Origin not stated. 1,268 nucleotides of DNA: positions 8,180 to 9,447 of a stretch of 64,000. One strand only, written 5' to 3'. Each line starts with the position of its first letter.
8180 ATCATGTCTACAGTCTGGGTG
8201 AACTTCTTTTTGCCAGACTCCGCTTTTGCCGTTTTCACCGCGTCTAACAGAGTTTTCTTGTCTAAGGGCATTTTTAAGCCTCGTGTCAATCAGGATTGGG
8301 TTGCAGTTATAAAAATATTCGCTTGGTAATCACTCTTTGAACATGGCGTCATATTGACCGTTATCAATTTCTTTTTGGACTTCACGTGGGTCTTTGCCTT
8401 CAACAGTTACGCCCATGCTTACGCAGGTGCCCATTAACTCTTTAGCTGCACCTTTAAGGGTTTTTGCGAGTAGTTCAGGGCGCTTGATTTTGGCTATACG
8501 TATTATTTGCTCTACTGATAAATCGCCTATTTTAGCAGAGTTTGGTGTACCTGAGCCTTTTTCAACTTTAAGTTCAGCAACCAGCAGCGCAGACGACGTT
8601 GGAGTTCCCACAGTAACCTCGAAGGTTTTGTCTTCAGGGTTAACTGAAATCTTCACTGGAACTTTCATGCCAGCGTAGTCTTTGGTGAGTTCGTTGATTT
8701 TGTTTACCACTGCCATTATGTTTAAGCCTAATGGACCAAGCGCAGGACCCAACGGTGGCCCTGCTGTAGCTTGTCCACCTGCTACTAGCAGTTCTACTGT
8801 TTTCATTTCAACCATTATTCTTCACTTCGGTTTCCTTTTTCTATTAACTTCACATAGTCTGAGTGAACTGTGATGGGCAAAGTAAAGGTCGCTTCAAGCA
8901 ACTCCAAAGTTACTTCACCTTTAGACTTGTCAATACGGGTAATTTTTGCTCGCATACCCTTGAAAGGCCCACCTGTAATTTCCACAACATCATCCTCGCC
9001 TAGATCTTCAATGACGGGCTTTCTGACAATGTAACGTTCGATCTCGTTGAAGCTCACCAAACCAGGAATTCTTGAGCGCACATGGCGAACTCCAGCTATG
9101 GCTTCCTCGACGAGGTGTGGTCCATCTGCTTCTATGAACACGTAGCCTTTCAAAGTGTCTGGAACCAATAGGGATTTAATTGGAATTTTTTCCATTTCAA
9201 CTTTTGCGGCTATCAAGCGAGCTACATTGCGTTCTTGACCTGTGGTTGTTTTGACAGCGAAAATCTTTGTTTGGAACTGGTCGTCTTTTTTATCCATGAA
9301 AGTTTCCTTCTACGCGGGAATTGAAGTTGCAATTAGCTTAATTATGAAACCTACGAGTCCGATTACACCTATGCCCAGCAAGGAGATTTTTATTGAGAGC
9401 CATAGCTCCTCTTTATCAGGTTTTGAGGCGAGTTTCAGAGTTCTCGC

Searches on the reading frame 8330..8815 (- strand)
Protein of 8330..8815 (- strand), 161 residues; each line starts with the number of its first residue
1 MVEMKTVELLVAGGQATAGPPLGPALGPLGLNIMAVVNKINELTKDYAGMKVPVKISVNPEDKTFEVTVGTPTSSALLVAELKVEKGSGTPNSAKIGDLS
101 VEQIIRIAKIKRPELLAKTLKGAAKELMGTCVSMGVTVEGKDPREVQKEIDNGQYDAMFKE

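Call 66: search_protein_families(library=pfam, proteins=[window:8330-8815:-], max_evalue=0.00001)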
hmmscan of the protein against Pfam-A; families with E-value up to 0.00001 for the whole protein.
window:8330-8815:- (161 aa): 2 families
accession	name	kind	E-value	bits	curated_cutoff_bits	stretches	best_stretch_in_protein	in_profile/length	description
PF03946.19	Ribosomal_L11_N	-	1.8e-25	88.9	32.9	1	7-65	1-58/58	Ribosomal protein L11, N-terminal domain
PF00298.24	Ribosomal_L11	-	6.8e-23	81.3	21.4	1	71-138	2-69/69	Ribosomal protein L11, RNA binding domain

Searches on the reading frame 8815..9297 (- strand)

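Call 66: search_protein_families(library=pfam, proteins=[window:8815-9297:-], max_evalue=0.00001)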
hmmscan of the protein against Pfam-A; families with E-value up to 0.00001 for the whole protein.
window:8815-9297:- (160 aa): 2 families
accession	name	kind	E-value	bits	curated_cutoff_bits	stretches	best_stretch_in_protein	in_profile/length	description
PF03439.18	Spt5-NGN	-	8e-25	87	22.4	1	11-89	1-83/84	Early transcription elongation factor of RNA pol II, NGN section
PF00467.35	KOW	-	1.6e-08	34.4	22.3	1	102-132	2-32/32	KOW motif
